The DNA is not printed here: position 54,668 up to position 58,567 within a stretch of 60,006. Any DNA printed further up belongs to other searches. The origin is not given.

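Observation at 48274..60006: Translationally coupled pair of giant genes (at least 1785 aa + 2110 aa): candidate undescribed envelope or host-interaction machine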

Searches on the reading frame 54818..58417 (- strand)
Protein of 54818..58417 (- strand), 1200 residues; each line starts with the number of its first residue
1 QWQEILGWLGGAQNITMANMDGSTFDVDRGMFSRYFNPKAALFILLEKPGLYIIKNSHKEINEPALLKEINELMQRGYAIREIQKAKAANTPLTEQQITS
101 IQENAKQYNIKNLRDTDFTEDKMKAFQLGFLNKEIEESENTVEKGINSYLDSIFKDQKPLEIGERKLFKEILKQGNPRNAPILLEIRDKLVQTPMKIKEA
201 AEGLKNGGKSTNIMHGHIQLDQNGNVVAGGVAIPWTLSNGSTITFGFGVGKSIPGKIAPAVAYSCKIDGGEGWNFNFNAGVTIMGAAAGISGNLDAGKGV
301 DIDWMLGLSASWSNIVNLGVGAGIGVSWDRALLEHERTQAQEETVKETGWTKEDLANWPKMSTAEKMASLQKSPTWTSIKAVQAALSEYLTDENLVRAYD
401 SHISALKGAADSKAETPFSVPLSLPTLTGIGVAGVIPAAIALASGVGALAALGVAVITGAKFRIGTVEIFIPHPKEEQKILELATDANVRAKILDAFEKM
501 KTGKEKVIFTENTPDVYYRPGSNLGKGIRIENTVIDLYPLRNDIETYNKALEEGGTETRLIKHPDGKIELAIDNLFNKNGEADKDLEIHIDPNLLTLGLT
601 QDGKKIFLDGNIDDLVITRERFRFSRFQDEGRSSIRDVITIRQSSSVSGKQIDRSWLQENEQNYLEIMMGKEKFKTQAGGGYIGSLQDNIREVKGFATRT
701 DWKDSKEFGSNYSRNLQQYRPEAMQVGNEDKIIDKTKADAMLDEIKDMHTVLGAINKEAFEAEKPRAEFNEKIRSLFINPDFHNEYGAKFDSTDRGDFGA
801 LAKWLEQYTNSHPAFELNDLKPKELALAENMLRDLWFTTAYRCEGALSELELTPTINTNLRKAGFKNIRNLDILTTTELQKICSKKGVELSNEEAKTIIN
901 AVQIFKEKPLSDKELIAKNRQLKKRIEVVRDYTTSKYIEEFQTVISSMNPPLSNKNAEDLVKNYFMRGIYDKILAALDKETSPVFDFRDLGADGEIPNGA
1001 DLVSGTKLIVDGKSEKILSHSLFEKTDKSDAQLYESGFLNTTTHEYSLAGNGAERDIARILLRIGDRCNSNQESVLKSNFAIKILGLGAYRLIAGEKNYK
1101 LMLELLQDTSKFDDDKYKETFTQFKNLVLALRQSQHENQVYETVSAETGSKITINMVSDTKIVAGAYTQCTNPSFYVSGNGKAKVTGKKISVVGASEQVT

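Call 54: search_protein_representatives(alignment_id=A3)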
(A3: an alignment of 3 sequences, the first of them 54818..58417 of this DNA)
Query: 3 sequences, 1194 profile positions. Proteins with E-value up to 0.001 (for the whole library): 74; up to 1e-10: 65; up to 1e-30: 54. The best 74 are listed.
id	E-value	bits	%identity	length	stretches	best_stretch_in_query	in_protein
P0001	0.0e+00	2259.4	-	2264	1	1-1194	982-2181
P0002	0.0e+00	1515.9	-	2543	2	4-836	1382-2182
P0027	8.1e-224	762.3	-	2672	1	2-1190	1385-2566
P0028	2.9e-190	651.2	-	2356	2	2-840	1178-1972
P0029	5.5e-188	643.6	-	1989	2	2-838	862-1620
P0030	1.5e-176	605.8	-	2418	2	2-852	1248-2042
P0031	1.7e-174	598.9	-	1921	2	2-839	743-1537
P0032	1.1e-173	596.2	-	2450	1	2-1189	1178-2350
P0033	1.4e-172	592.6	-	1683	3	222-862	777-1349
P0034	2.0e-170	585.5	-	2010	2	2-857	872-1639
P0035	1.1e-169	582.9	-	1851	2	2-851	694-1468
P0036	4.2e-169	581.1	-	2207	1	2-1182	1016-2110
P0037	1.7e-168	579.1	-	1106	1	2-861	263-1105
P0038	7.2e-166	570.4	-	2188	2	2-836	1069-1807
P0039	4.3e-161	554.6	-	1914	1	2-1179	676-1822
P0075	2.1e-49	184.6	-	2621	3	12-940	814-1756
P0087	4.2e-12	61.1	-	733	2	1031-1169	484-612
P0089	1.6e-11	59.2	-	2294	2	223-715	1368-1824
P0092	4.4e-08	47.8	-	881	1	4-45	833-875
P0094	5.4e-06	40.8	-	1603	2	1032-1189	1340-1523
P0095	1.1e-05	39.8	-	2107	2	1070-1171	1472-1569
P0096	3.1e-05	38.3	-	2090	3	576-642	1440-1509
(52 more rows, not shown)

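Call 59: search_protein_families(library=pfam, proteins=[P0087, P0094, P0095, P0096, P0092, P0089], max_evalue=0.001)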
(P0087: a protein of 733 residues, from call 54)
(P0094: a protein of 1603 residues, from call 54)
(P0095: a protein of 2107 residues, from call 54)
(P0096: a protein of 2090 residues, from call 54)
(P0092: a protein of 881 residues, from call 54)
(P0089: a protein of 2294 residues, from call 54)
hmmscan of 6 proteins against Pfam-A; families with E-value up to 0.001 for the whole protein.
P0087 (733 aa): 0 families

P0094 (1603 aa): 0 families

P0095 (2107 aa): 0 families

P0096 (2090 aa): 0 families

P0092 (881 aa): 0 families

P0089 (2294 aa): 0 families

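Call 61: find_encoding_contigs(protein=P0089, flank=10000, max_places=2)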
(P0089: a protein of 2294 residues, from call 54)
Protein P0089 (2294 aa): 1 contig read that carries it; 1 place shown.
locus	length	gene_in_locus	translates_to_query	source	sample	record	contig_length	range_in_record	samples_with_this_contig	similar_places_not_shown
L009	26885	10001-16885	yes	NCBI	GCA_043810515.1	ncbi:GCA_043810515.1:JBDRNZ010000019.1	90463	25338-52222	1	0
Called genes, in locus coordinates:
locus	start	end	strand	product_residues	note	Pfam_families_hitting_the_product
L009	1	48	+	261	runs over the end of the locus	PF01790:LGT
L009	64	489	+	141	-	-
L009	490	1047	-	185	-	PF03449:GreA_GreB_N, PF01272:GreA_GreB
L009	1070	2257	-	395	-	PF03979:Sigma70_r1_1, PF00140:Sigma70_r1_2, PF04542:Sigma70_r2, PF04539:Sigma70_r3, PF04545:Sigma70_r4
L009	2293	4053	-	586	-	PF01807:Zn_ribbon_DnaG, PF08275:DNAG_N, PF13662:Toprim_4, PF01751:Toprim (weak), PF13155:Toprim_2, PF10410:DnaB_bind (weak)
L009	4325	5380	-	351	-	-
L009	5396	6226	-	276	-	PF01509:TruB_N, PF16198:TruB_C_2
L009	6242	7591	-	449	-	PF08245:Mur_ligase_M, PF02875:Mur_ligase_C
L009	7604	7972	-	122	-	PF01687:Flavokinase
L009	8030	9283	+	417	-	PF04932:Wzy_C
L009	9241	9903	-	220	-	PF00121:TIM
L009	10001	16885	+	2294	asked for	-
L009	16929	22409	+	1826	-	-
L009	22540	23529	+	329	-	PF06144:DNA_pol3_delta, PF21694:DNA_pol3_delta_C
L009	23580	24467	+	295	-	PF01978:TrmB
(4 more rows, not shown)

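Call 62: find_encoding_contigs(protein=P0075, flank=10000, max_places=2)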
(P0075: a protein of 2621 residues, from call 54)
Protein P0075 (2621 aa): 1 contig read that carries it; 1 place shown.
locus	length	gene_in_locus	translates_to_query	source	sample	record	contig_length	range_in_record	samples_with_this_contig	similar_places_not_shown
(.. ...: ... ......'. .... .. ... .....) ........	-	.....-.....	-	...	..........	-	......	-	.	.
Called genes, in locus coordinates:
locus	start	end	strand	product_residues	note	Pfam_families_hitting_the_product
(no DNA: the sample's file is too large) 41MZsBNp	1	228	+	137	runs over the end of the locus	-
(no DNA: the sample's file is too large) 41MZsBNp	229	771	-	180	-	PF03449:GreA_GreB_N, PF01272:GreA_GreB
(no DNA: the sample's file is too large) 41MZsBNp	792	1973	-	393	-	PF03979:Sigma70_r1_1, PF00140:Sigma70_r1_2, PF04542:Sigma70_r2, PF04539:Sigma70_r3, PF04545:Sigma70_r4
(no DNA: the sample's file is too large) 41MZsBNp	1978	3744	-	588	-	PF01807:Zn_ribbon_DnaG, PF08275:DNAG_N, PF01751:Toprim, PF13662:Toprim_4, PF13155:Toprim_2, PF10410:DnaB_bind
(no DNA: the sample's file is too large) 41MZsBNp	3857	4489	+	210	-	-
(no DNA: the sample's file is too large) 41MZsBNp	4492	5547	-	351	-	PF00953:Glycos_transf_4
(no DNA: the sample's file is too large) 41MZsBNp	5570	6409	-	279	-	PF01509:TruB_N, PF16198:TruB_C_2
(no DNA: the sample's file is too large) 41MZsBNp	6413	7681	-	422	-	PF08245:Mur_ligase_M, PF02875:Mur_ligase_C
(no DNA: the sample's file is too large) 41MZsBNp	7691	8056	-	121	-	PF01687:Flavokinase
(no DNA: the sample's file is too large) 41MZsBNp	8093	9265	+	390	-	PF04932:Wzy_C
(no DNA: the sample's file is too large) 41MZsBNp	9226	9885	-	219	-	PF00121:TIM, PF05690:ThiG (weak)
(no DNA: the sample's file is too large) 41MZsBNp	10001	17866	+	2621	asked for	-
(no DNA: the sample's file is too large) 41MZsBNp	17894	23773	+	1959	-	-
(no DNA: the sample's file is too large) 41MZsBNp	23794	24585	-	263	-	-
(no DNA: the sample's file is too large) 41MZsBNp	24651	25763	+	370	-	PF06144:DNA_pol3_delta, PF21694:DNA_pol3_delta_C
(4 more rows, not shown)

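Call 75: predict_structure(alignment_id=A6)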
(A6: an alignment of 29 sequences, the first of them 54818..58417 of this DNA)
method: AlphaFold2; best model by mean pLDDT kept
length: 1200 residues; sequences in the alignment: 29
mean_pLDDT: 74.2   pTM: 0.49
mean pLDDT of the five models: 74.2, 73.0, 68.0, 67.2, 66.8
residues with pLDDT >= 90: 158; 70-90: 648; 50-70: 277; < 50: 117
segments of 3 or more residues with pLDDT < 50: 1-33, 192-212, 417-421, 443-451, 465-488, 505-513, 1190-1200
pLDDT, mean of each block of 10 residues (from residue 1): 29 31 33 59 81 82 87 86 72 80 84 73 81 67 64 72 70 59 70 40 30 60 69 59 72 64 71 74 77 74 79 68 76 66 65 66 73 77 81 71 58 51 63 60 45 60 46 35 48 56 48 59 66 79 77 87 85 87 91 86 89 86 72 85 77 79 88 86 64 82 70 79 60 67 88 81 86 81 79 59 86 87 87 77 83 92 87 82 87 91 87 89 89 90 86 90 93 90 85 81 77 75 78 83 91 92 80 75 85 90 89 88 90 90 80 86 89 88 64 42
secondary structure, 60 per line:
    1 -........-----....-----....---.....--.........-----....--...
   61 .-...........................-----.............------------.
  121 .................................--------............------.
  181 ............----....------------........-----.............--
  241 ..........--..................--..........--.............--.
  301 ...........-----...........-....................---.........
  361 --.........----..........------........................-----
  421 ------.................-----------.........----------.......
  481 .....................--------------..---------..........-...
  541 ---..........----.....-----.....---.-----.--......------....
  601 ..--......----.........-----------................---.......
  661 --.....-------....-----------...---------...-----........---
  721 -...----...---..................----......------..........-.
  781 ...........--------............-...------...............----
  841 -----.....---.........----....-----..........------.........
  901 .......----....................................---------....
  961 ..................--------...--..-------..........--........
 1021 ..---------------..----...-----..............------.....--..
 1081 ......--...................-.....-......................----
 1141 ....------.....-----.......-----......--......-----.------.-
elements in order (helices of 4 or more, strands of 3 or more residues): H2-9 E15-18 E24-27 H31-35 H38-46 E52-55 E58-61 H63-89 H95-107 H120-153 H162-173 H180-192 H197-200 E213-220 E226-238 E241-250 E253-270 E273-282 E285-297 E300-311 E317-327 H329-348 H352-360 H363-371 H376-385 H392-415 E427-437 H438-443 E455-463 H474-501 E527-536 H544-553 E558-562 E568-572 E585-590 E597-602 E605-610 E615-623 E635-643 H644-650 H654-660 E663-667 E675-678 E690-692 H710-717 H735-752 H757-762 H769-778 H780-791 H800-811 H822-836 H847-850 H854-862 H876-885 H892-907 H912-947 H957-978 E1001-1010 E1013-1022 E1044-1046 H1052-1065 H1072-1076 H1079-1086 H1089-1107 H1109-1113 H1115-1136 E1141-1144 E1151-1155 E1161-1167 E1173-1178 E1181-1186

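Call 77: fold_search(model_id=the predicted structure, library=pdb)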
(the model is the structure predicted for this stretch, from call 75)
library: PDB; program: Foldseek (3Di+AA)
matches with E <= 10: 556; with E <= 0.001: 0
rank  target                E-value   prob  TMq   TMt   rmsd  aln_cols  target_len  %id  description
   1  4e1t                  7.6e-02  0.96  0.10  0.35  18.5       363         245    8  X-ray crystal structure of the transmembrane beta-domain from invasin from Yersinia pseudotuberculosis (released 2012-06-13)
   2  8gl6_F                1.6e-01  0.47  0.08  0.19  25.1       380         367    9  The Type 9 Secretion System in vitro assembled, RemA-CTD substrate bound complex (released 2024-01-31)
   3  2wvp                  1.8e-01  0.99  0.07  0.27   7.1       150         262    8  Synthetically modified OmpG (released 2010-07-14)
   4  8uzl_C                2.1e-01  1.00  0.08  0.53   4.7       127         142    7  Designed Transmembrane beta-barrel- TMB10_163 (released 2024-07-17)
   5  3rgn                  2.3e-01  0.66  0.06  0.11  10.1       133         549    8  Crystal structure of spin-labeled BtuB W371R1 (released 2011-10-26)
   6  8uzl_A                2.3e-01  1.00  0.10  0.58   6.9       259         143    4  Designed Transmembrane beta-barrel- TMB10_163 (released 2024-07-17)
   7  1nqe                  2.5e-01  0.90  0.07  0.13   9.2       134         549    7  OUTER MEMBRANE COBALAMIN TRANSPORTER (BTUB) FROM E. COLI (released 2003-04-29)
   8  3fid_A                2.6e-01  0.95  0.07  0.23   6.9       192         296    9  LpxR from Salmonella typhimurium (released 2009-02-10)
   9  4pr7_A                2.8e-01  0.96  0.09  0.44  11.5       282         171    6  KdgM porin in complex with disordered oligogalacturonate (released 2014-06-11)
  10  2x4m_C                2.8e-01  0.82  0.07  0.26  15.4       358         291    5  Yersinia Pestis Plasminogen Activator Pla (released 2010-07-28)
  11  9h80_M                2.9e-01  0.75  0.07  0.19  16.6       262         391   10  Structure of the outer membrane exopolysaccharide transporter PelBC (released 2025-06-11)
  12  2x4m_A                3.0e-01  0.99  0.05  0.21  14.4       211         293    6  Yersinia Pestis Plasminogen Activator Pla (released 2010-07-28)
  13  4fqe                  3.0e-01  0.95  0.09  0.44  11.6       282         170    5  KdgM porin (released 2013-06-26)
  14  8uzl_B                3.1e-01  1.00  0.09  0.56   3.9       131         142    8  Designed Transmembrane beta-barrel- TMB10_163 (released 2024-07-17)
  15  1k24                  3.2e-01  1.00  0.08  0.34   8.6       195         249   13  Crystal Structure of the OpcA Outer Membrane Adhesin/Invasin from Neisseria meningitidis (released 2002-03-27)
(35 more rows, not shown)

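Call 79: search_solved_structures(query=A6, max_evalue=1)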
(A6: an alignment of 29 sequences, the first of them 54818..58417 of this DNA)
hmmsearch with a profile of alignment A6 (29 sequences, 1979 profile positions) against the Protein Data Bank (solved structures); distinct sequences matched with E-value up to 1: 9.
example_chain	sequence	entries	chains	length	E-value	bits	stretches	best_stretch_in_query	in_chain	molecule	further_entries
9ii1_A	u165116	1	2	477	0.051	14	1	86-192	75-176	Glycoside hydrolase family 57 N-terminal domain-containing protein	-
8zyi_A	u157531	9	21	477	0.054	13.9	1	86-192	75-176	Glycoside hydrolase family 57 N-terminal domain-containing protein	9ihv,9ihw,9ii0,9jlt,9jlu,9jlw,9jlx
9iht_A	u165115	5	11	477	0.055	13.9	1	86-192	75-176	Glycoside hydrolase family 57 N-terminal domain-containing protein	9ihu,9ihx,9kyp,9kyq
9kyq_B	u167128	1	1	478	0.055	13.9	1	86-192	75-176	Glycoside hydrolase family 57 N-terminal domain-containing protein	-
9jlv_A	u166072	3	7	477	0.055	13.9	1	86-192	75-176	Glycoside hydrolase family 57 N-terminal domain-containing protein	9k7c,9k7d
9jlq_A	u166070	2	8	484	0.056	13.9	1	86-192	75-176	Glycoside hydrolase family 57 N-terminal domain-containing protein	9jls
9jlr_A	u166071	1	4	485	0.056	13.8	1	86-192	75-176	Glycoside hydrolase family 57 N-terminal domain-containing protein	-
2nrj_A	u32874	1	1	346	0.081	13.3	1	97-207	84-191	Hbl B protein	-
8oyx_A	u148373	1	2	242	0.7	10.2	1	42-187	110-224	De novo designed soluble GPCR-like protein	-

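Call 81: fold_search(model_id=the predicted structure, library=viral)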
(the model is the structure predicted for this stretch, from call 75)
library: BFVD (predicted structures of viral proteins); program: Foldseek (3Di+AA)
matches with E <= 10: 288; with E <= 0.001: 0
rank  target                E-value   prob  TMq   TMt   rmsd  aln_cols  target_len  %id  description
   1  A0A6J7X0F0            3.4e-02  1.00  0.10  0.44   8.5       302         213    8  Uncharacterized protein [uncultured Caudovirales phage]
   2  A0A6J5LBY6            5.7e-02  0.99  0.07  0.32  12.3       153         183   16  Outer membrane protein beta-barrel [uncultured Caudovirales phage]
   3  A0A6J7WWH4            7.0e-02  1.00  0.10  0.49  14.9       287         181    6  Uncharacterized protein [uncultured Caudovirales phage]
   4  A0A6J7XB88            1.0e-01  1.00  0.07  0.42  15.5       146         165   12  Outer membrane protein beta-barrel domain-containing protein [uncultured Caudovirales phage]
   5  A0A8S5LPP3            1.0e-01  1.00  0.07  0.22  13.6       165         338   12  Outer membrane protein [Myoviridae sp. ct0f722]
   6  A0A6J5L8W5            1.0e-01  0.99  0.06  0.33  19.6       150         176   11  Uncharacterized protein [uncultured Caudovirales phage]
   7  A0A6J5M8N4            1.0e-01  0.99  0.07  0.32  11.2       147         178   14  Outer membrane protein beta-barrel [uncultured Caudovirales phage]
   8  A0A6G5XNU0            1.2e-01  0.97  0.08  0.28  22.8       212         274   15  (no name in the UniProt tables at hand)
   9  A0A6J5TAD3            1.6e-01  0.98  0.10  0.46  16.8       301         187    6  Porin domain-containing protein [uncultured Caudovirales phage]
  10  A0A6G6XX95            2.4e-01  1.00  0.07  0.39  12.9       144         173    8  (no name in the UniProt tables at hand)
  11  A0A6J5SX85            2.8e-01  0.87  0.07  0.25  13.5       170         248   12  DUF481 domain-containing protein [uncultured Caudovirales phage]
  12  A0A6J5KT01            2.9e-01  0.97  0.10  0.49  17.4       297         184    8  Uncharacterized protein [uncultured Caudovirales phage]
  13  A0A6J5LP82            3.2e-01  0.98  0.07  0.24   9.0       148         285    8  OmpC Outer membrane protein (Porin) [uncultured Caudovirales phage]
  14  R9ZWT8                3.9e-01  0.51  0.05  0.16  19.3       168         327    8  Outer-membrane protein OmpA domain containing protein [Cellulophaga phage phi17:2]
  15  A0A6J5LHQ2            4.1e-01  0.96  0.10  0.47  10.7       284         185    6  Uncharacterized protein [uncultured Caudovirales phage]
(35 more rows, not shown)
